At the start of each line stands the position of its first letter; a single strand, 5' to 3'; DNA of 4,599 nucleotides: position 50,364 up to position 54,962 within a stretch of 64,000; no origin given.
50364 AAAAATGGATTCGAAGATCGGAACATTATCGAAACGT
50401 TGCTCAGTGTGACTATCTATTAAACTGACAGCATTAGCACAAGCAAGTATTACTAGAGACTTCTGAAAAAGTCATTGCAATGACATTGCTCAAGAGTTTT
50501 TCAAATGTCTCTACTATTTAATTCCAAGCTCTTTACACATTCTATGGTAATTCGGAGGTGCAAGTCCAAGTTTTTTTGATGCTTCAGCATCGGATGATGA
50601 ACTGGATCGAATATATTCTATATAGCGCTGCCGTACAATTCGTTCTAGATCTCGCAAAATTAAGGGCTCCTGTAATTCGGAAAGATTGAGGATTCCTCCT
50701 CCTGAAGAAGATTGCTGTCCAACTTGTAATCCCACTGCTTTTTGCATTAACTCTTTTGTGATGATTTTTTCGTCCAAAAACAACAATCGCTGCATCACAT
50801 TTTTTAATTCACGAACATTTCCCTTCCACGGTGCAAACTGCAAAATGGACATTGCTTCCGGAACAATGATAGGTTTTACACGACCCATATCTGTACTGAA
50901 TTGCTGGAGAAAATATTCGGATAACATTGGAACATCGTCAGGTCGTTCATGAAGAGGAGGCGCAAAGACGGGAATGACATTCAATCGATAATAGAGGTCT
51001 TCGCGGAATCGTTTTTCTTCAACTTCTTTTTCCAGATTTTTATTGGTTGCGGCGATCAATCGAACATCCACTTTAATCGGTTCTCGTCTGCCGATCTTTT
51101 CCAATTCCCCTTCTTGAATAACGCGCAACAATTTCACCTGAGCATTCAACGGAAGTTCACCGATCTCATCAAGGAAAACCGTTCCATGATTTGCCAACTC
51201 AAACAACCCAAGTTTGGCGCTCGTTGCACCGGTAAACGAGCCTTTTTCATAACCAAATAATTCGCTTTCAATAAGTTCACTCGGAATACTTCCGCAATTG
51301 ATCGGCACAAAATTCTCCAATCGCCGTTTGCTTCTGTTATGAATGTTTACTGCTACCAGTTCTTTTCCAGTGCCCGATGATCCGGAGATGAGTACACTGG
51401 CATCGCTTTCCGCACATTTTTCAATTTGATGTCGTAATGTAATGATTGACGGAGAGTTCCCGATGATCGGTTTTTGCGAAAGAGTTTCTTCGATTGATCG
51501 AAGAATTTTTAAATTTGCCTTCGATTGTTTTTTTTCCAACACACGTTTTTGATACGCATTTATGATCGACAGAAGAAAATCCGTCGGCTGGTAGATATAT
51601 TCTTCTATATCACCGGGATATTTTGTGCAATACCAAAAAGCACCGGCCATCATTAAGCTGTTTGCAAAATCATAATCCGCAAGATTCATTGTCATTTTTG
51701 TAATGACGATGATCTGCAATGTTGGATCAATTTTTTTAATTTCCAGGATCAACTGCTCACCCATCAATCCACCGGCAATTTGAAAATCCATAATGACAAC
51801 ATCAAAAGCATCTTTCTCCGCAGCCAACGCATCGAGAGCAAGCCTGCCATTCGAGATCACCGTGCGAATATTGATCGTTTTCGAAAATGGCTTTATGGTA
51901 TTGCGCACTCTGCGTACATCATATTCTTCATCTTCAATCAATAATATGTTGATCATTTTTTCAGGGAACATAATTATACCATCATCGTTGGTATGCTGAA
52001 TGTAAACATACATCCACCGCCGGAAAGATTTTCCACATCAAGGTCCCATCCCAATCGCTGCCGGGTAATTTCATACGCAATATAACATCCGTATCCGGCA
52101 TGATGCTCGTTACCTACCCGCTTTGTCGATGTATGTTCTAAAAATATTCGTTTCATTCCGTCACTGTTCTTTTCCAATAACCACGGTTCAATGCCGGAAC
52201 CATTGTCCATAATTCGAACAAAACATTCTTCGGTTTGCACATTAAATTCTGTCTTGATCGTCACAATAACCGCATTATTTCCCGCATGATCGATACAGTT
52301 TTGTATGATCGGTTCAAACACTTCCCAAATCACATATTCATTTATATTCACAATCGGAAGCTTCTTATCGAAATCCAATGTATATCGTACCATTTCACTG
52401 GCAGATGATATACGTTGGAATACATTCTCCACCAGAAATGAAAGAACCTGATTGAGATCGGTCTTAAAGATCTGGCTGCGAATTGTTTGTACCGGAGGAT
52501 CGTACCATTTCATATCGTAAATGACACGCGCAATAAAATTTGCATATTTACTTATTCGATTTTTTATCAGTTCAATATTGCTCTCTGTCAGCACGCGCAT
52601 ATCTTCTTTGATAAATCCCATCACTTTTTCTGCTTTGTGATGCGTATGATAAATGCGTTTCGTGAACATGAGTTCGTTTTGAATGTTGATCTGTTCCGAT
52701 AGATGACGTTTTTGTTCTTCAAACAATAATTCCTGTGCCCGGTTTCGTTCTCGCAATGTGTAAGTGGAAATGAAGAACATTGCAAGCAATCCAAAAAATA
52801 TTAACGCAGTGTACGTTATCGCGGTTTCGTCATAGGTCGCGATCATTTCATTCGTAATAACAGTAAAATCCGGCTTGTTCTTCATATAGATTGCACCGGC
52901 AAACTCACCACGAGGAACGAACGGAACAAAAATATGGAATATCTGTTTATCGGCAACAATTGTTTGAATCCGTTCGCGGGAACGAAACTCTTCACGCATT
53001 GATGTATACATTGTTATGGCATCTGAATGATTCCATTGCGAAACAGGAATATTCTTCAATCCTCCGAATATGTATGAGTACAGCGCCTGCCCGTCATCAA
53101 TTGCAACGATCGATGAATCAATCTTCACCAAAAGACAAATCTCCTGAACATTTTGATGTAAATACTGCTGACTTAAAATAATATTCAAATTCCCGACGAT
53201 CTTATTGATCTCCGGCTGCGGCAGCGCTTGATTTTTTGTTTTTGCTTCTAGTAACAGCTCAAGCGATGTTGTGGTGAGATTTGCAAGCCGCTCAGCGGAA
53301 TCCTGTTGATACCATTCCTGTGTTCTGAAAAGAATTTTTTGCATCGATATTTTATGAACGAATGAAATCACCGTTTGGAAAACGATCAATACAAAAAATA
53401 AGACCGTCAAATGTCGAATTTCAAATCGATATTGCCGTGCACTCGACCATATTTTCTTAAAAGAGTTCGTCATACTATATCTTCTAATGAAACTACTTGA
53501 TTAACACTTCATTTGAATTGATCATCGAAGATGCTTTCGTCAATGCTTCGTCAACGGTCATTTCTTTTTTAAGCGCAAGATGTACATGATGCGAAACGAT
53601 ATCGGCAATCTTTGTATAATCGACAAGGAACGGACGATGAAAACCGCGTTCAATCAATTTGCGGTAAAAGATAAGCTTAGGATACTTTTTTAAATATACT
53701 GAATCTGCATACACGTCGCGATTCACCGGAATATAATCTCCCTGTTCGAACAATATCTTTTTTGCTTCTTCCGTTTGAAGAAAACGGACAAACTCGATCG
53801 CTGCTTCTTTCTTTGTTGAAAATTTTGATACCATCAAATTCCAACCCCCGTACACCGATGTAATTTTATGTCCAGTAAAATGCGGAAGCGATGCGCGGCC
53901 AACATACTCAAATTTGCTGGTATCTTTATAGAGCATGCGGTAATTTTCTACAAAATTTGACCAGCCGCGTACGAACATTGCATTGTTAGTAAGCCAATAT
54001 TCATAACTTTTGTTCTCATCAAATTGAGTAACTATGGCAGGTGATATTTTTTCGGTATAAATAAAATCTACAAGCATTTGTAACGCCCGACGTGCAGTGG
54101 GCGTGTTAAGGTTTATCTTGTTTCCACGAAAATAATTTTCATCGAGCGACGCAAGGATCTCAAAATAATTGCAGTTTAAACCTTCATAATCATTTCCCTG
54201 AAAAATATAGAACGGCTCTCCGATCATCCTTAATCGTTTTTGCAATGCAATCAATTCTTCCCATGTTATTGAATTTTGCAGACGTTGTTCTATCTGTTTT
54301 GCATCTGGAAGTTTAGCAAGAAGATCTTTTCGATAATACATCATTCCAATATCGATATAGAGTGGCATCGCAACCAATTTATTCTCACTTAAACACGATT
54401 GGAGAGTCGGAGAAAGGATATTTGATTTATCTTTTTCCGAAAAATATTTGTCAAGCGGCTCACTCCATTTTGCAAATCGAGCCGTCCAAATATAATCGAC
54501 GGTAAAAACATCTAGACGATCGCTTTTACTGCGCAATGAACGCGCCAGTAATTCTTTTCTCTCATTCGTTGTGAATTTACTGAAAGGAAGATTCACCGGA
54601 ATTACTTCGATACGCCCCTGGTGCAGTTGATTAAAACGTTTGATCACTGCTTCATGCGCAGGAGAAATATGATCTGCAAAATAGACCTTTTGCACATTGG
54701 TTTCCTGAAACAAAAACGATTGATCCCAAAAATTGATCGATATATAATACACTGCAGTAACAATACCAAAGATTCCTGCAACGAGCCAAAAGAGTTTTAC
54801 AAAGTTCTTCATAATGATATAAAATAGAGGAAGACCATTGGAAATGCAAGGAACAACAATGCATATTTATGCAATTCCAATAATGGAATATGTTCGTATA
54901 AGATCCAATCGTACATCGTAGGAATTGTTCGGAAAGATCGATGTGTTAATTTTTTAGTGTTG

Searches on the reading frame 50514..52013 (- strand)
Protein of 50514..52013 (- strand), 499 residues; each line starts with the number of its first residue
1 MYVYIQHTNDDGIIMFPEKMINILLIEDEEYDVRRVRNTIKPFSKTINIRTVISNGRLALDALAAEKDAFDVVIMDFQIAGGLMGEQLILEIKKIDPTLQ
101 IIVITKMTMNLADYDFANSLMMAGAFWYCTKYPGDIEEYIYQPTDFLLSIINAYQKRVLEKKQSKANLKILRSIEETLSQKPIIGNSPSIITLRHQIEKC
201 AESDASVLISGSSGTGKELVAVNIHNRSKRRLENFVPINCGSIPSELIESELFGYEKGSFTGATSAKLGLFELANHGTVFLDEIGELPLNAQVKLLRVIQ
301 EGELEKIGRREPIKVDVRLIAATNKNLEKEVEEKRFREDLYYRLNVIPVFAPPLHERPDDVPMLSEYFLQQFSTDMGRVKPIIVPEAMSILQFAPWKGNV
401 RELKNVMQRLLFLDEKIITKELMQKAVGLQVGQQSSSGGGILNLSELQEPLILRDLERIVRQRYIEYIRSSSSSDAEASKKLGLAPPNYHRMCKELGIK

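Call 6: search_protein_families(library=pfam, proteins=[window:50514-52013:-], max_evalue=0.001)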
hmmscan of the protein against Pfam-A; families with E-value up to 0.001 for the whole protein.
window:50514-52013:- (499 aa): 6 families
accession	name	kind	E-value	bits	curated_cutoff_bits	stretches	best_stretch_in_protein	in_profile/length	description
PF00158.32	Sigma54_activat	-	4.2e-71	238.5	20.2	1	183-349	1-167/168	Sigma-54 interaction domain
PF14532.12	Sigma54_activ_2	-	2.7e-20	73.4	25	1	184-354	1-138/138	Sigma-54 interaction domain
PF25601.1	AAA_lid_14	-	6.8e-17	61.5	27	1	356-426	2-73/87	AAA+ ATPase lid domain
PF00072.30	Response_reg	-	1.6e-09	38.3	30.2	1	23-131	1-99/111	Response regulator receiver domain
PF07728.20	AAA_5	-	7.5e-06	26.4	22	1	207-333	2-128/139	AAA domain (dynein-related subfamily)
PF00004.35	AAA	-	0.00083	20.2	21.2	0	207-336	1-123/131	ATPase family associated with various cellular activities (AAA)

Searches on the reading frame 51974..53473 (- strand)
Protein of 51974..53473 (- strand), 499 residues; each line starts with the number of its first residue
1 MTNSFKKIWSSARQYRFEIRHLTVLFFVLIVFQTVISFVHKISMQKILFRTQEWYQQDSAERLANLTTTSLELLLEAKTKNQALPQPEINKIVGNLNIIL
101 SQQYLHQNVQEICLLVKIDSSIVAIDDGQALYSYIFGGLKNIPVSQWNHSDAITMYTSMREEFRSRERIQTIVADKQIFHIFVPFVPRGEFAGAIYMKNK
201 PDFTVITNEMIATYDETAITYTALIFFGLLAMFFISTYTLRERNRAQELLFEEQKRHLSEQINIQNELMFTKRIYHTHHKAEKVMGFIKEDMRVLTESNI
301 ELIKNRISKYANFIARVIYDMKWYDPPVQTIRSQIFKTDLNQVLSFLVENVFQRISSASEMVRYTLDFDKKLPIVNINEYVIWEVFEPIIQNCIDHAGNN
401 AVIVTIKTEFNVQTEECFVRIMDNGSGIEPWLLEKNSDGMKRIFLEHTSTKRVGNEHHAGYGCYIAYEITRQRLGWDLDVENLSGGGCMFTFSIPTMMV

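Call 6: search_protein_families(library=pfam, proteins=[window:51974-53473:-], max_evalue=0.001)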
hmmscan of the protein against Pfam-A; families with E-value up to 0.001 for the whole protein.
window:51974-53473:- (499 aa): 1 family
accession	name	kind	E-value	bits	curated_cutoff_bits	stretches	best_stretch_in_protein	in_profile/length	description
PF02518.31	HATPase_c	-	4.1e-12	47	26.4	1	384-495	8-108/111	Histidine kinase-, DNA gyrase B-, and HSP90-like ATPase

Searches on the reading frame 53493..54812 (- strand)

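Call 6: search_protein_families(library=pfam, proteins=[window:53493-54812:-], max_evalue=0.001)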
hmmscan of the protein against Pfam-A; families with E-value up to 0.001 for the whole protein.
window:53493-54812:- (439 aa): 2 families
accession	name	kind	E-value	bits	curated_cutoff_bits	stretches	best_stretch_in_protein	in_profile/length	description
PF01547.30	SBP_bac_1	-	1.8e-23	84.5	26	1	51-352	9-307/307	Bacterial extracellular solute-binding protein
PF13416.11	SBP_bac_8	-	8.9e-17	62.2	27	1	56-379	2-276/279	Bacterial extracellular solute-binding protein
